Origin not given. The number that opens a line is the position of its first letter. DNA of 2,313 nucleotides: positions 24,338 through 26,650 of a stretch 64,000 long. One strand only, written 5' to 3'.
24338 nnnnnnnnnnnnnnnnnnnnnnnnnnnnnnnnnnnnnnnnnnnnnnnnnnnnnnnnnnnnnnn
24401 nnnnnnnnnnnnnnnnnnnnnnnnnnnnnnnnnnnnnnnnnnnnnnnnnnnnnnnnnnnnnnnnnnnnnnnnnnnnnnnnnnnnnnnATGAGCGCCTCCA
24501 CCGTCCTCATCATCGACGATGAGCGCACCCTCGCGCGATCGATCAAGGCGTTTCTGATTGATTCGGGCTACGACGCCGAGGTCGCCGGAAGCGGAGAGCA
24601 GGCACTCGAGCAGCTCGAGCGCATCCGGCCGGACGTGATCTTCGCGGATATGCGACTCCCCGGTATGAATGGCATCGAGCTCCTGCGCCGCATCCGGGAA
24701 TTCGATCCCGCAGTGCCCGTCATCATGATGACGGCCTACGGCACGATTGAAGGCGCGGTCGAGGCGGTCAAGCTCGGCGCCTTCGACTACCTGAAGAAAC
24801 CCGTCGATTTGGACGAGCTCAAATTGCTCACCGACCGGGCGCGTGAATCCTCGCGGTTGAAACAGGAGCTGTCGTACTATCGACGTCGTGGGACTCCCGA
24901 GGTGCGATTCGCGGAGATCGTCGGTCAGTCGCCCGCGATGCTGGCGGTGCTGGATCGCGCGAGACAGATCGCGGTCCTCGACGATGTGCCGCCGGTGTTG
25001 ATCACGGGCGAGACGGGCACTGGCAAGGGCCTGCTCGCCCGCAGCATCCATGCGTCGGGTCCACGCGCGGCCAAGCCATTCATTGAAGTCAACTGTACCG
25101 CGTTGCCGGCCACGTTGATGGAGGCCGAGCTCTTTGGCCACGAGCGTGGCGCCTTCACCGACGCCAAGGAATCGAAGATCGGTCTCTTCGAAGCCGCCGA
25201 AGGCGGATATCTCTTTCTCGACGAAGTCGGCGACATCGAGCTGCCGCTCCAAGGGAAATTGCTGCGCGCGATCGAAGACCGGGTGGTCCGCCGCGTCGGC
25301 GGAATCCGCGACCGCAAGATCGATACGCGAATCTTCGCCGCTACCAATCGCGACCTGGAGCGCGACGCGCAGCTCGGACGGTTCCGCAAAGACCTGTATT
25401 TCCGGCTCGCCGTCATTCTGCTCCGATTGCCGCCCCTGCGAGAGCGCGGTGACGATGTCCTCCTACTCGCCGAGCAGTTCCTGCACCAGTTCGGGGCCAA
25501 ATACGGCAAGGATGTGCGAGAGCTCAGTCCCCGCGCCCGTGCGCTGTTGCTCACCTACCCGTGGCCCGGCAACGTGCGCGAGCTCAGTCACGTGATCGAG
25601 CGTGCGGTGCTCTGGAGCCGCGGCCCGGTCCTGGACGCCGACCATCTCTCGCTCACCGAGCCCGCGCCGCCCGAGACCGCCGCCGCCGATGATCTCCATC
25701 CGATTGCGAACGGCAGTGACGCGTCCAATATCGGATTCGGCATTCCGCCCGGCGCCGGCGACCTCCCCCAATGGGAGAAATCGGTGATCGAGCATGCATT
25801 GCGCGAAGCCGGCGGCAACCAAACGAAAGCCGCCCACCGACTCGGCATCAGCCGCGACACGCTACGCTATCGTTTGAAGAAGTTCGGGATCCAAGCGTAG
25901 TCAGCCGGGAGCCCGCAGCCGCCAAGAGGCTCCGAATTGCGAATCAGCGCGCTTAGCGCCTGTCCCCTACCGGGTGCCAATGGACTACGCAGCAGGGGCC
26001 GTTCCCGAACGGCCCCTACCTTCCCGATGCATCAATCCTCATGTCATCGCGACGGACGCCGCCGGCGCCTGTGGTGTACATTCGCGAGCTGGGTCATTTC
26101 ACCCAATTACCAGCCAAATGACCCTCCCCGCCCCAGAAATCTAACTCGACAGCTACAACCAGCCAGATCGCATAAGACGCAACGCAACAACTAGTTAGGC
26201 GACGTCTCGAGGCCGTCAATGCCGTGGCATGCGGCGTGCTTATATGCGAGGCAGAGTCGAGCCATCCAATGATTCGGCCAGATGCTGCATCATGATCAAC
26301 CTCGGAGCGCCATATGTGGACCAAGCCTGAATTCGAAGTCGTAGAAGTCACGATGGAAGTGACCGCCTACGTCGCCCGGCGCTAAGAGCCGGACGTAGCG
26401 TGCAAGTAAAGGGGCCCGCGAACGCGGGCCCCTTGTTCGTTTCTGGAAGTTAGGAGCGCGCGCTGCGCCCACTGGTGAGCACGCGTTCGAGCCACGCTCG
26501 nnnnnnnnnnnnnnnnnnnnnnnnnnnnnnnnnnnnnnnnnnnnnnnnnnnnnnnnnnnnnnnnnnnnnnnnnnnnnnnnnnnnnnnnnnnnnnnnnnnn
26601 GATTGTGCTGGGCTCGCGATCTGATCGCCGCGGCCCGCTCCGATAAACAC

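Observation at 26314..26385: Unannotated 23-codon pqqA gene, orphaned from any pqqBCDE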

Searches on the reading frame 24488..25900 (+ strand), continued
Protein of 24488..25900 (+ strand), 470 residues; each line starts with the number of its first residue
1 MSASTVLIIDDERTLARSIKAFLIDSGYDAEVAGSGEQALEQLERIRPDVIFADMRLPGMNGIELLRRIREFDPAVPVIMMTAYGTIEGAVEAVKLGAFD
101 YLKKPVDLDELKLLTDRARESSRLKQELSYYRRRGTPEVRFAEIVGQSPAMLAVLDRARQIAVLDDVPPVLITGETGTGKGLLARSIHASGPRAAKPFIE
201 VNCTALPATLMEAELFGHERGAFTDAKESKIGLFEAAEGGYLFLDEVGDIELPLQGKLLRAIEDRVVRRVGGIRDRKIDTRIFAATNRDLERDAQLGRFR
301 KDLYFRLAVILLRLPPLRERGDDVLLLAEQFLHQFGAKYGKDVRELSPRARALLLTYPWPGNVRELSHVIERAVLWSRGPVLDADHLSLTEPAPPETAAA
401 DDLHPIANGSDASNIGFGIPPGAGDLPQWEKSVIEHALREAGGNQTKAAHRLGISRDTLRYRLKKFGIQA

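Call 30: find_encoding_contigs(protein=P0213, flank=8000, max_places=1)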
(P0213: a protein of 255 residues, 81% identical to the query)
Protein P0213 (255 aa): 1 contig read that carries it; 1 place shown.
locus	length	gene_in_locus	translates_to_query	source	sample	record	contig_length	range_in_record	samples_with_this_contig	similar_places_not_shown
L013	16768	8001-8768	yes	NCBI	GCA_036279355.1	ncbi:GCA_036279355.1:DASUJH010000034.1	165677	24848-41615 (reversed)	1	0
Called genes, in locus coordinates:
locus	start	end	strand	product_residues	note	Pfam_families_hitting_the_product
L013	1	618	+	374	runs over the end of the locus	PF25963:Beta-barrel_AAEA (faint), PF25919:BSH_CusB (weak), PF25954:Beta-barrel_RND_2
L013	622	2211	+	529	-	PF06609:TRI12, PF00083:Sugar_tr, PF07690:MFS_1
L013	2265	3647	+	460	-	PF00989:PAS, PF08448:PAS_4, PF00158:Sigma54_activat, PF14532:Sigma54_activ_2, PF25601:AAA_lid_14, PF02954:HTH_8, PF13384:HTH_23 (weak), PF13518:HTH_28 (weak)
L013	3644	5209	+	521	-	PF00672:HAMP, PF00512:HisKA, PF02518:HATPase_c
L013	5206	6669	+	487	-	PF00072:Response_reg, PF00158:Sigma54_activat, PF14532:Sigma54_activ_2, PF07728:AAA_5 (weak), PF25601:AAA_lid_14, PF02954:HTH_8, PF13556:HTH_30 (weak)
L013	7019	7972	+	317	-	PF12706:Lactamase_B_2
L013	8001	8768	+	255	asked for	PF03070:TENA_THI-4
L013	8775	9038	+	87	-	PF05402:PqqD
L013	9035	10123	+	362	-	PF04055:Radical_SAM, PF13186:SPASM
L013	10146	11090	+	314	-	PF00005:ABC_tran, PF13304:AAA_21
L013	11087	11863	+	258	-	PF01061:ABC2_membrane, PF12698:ABC2_membrane_3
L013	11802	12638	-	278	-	-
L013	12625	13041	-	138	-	-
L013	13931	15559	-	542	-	PF00171:Aldedh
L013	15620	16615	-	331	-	PF01547:SBP_bac_1, PF13531:SBP_bac_11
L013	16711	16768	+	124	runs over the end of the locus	PF00126:HTH_1 (weak)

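Call 56: search_protein_families(library=ncbifam, proteins=[window:24488-25900:+, L012:7065-7973:+, L012:8001-8750:+, L012:8762-9025:+, L012:9022-10113:+], max_evalue=0.00001)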
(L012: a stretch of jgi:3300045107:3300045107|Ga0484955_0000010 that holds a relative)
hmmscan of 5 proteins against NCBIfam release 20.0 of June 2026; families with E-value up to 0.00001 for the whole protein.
window:24488-25900:+ (470 aa): 113 families (the best 25 are shown)
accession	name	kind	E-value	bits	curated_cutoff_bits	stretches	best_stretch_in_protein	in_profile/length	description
NF008469.0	PRK11361.1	equivalog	5e-136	454.1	714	1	3-469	4-457/461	acetoacetate metabolism transcriptional regulator AtoC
TIGR01818.1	ntrC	equivalog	3.7e-120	401.9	558.6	1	6-465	1-462/463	nitrogen regulation protein NR(I)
TIGR02915.1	PEP_resp_reg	equivalog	4.3e-109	365.3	502.6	1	6-399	1-394/445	PEP-CTERM-box response regulator transcription factor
NF007689.0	PRK10365.1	equivalog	6.7e-109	364.6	760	1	6-463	8-439/441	sigma-54-dependent response regulator transcription factor ZraR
NF011695.0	PRK15115.1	equivalog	3e-102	342.7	763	1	3-383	6-374/445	two-component system response regulator GlrR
NF041946.1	LuxO_transreg_Vib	equivalog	6.8e-102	341.6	800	1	9-465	2-459/463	quorum-sensing sigma-54 dependent transcriptional regulator LuxO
NF051870.1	NAssimRespRegNtrX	equivalog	1.3e-101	340.7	600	1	4-468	2-452/452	nitrogen assimilation response regulator NtrX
NF008176.1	PRK10923.1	equivalog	3.8e-99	332.4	620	1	2-468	2-468/469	nitrogen regulation protein NR(I)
TIGR01817.1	nifA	equivalog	8.8e-95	318.5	528.85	1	109-469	165-530/534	nif-specific transcriptional activator NifA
NF050807.1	TransRegFlbDCaul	equivalog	1.4e-93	314.2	750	1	143-466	119-438/454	sigma-54-dependent transcriptional regulator FlbD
NF038308.1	RNA_repair_RtcR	equivalog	4.4e-91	306.3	650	1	28-468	55-518/530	RNA repair transcriptional activator RtcR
NF003451.0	PRK05022.1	equivalog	7.7e-91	305.3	476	1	136-469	184-511/512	nitric oxide reductase transcriptional regulator NorR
NF041552.1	TF_PrdR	equivalog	4.6e-87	292.7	795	1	134-466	260-576/577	sigma-54 dependent transcriptional regulator PrdR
NF049963.1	RespRegFlgRCampy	domain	2.2e-86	290.4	750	1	6-389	3-379/429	fla regulon two-component system response regulator FlgR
TIGR02974.1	phageshock_pspF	equivalog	1.2e-81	274.5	443.55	1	144-466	1-336/336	phage shock protein operon transcriptional activator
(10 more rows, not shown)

L012:7065-7973:+ (302 aa): 2 families
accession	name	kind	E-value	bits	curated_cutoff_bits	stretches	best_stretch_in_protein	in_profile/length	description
TIGR02108.2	PQQ_syn_pqqB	equivalog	3e-106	355.2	245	1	3-300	2-296/298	pyrroloquinoline quinone biosynthesis protein PqqB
NF002553.0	PRK02113.1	equivalog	1e-07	31.6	386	1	1-101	1-88/252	MBL fold metallo-hydrolase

L012:8001-8750:+ (249 aa): 2 families
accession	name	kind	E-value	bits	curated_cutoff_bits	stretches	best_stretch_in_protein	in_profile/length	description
TIGR02111.1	PQQ_syn_pqqC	equivalog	1.5e-91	306.1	240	1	26-248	2-225/239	pyrroloquinoline-quinone synthase PqqC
TIGR04305.1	fol_rel_CADD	subfamily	3.3e-16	59.5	200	1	41-244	13-211/212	CADD family putative folate metabolism protein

L012:8762-9025:+ (87 aa): 2 families
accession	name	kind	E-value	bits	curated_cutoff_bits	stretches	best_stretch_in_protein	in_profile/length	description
TIGR03859.1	PQQ_PqqD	equivalog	6.6e-23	80.4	46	1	9-86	1-80/81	pyrroloquinoline quinone biosynthesis peptide chaperone PqqD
NF002535.0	PRK02079.1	equivalog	7.6e-19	67.3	101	1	3-86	4-89/92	pyrroloquinoline quinone biosynthesis peptide chaperone PqqD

L012:9022-10113:+ (363 aa): 46 families (the best 25 are shown)
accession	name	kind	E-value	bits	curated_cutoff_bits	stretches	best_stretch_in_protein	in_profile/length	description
TIGR02109.1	PQQ_syn_pqqE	equivalog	7.7e-159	528.4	381.35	1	4-346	4-347/358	pyrroloquinoline quinone biosynthesis protein PqqE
TIGR04545.1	rSAM_ahbD_hemeb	equivalog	6.8e-38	131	500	2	12-174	5-168/339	heme b synthase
TIGR04053.2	TIGR04053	equivalog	1.6e-32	113.2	395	2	3-201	4-206/366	TIGR04053 family radical SAM/SPASM domain-containing protein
TIGR04347.1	pseudo_SAM_Halo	equivalog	4e-32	111.9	525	1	10-202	41-233/390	TIGR04347 family pseudo-SAM/SPASM protein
TIGR03962.1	mycofact_rSAM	equivalog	5.5e-31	108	265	1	5-330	10-332/339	mycofactocin radical SAM maturase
TIGR04055.1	rSAM_NirJ2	equivalog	7.1e-31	107.9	500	2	14-173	7-166/326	putative heme d1 biosynthesis radical SAM protein NirJ2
TIGR04303.1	GeoRSP_rSAM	equivalog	3.8e-30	105.6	400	1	8-329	6-324/325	GeoRSP system radical SAM/SPASM protein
TIGR02668.1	moaA_archaeal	equivalog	5.9e-29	101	325.25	1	11-202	14-207/303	GTP 3',8-cyclase MoaA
TIGR04051.1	rSAM_NirJ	equivalog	1.5e-28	99.8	515.45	1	11-193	6-188/354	heme d1 biosynthesis radical SAM protein NirJ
TIGR02666.1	moaA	equivalog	1.1e-24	87.1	284.05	1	13-179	16-188/336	GTP 3',8-cyclase MoaA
NF050035.1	rSAM_WgK_link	exception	1.2e-24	87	650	2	6-174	8-177/367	radical SAM/SPASM peptide maturase WgkB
TIGR04546.1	rSAM_ahbC_deAc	equivalog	3.4e-24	85.4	650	1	10-187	42-219/390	12,18-didecarboxysiroheme deacetylase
NF001199.0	PRK00164.2-1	equivalog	6.8e-24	84.5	231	1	9-170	14-177/308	GTP 3',8-cyclase MoaA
TIGR04250.1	SCM_rSAM_ScmE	equivalog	1.5e-23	83.3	400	1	8-219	4-217/358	SynChlorMet cassette radical SAM/SPASM protein ScmE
NF045574.1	sacti_mat_StsB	exception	1.4e-22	80.2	625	1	13-342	102-425/466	StsB family radical SAM/SPASM domain sactipeptide maturase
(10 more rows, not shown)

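Call 67: find_related_loci(query=window:24488-25900:+, collection=metagenome_contigs, flank=6000)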
Query window:24488-25900:+ (470 aa) in metagenome_contigs; peptide patterns used: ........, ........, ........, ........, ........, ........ (x = any residue, [..] = any of these).
600 stretches matched a pattern (row limit reached: there are more); 591 encode a relative of the query (tblastn E <= 1e-3); the best 80 are kept; 80 distinct loci.
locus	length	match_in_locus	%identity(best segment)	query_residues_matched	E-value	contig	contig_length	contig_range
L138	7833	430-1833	72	1-469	0e+0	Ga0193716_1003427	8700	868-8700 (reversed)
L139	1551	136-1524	72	1-469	0e+0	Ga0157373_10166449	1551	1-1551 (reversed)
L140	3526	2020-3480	70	1-469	0e+0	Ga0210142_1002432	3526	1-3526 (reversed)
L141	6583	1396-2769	72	1-469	0e+0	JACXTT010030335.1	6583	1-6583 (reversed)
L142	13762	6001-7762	45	1-468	4e-128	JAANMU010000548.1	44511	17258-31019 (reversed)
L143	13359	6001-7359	44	2-468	7e-116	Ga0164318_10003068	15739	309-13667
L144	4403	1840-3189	44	5-468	5e-117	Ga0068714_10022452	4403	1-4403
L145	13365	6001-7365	45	6-469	6e-116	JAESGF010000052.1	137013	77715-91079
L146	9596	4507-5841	44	6-469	2e-115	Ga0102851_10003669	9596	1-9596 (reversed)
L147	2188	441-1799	41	1-469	2e-121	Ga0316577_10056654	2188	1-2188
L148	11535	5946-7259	44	6-463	1e-114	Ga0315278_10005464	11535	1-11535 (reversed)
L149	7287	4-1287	44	23-468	2e-113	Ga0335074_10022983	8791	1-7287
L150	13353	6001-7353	42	5-470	2e-112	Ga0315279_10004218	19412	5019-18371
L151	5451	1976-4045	44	2-465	5e-112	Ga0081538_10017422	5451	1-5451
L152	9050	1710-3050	42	6-470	1e-111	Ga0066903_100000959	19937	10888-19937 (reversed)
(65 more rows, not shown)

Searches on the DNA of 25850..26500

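Call 57: search_rna_families(source=window, start=25850, end=26500, threshold=evalue, max_evalue=1)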
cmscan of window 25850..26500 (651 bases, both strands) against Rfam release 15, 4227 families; matches with E-value up to 1: 3.
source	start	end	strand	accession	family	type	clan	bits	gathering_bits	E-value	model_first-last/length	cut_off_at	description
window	25981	26021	-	RF02805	PyrR207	Gene; snRNA; snoRNA; HACA-box;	-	22.1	60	0.09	1-65/65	no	Pyrobaculum sRNA 207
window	26409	26434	-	RF02066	STnc320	Gene; sRNA;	-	19.4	50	0.5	21-46/55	no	Salmonella enterica sRNA STnc320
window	26389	26442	+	RF02353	BjrC68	Gene; sRNA;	-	16.8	39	0.11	1-82/82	no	Bradyrhizobiaceae sRNA BjrC68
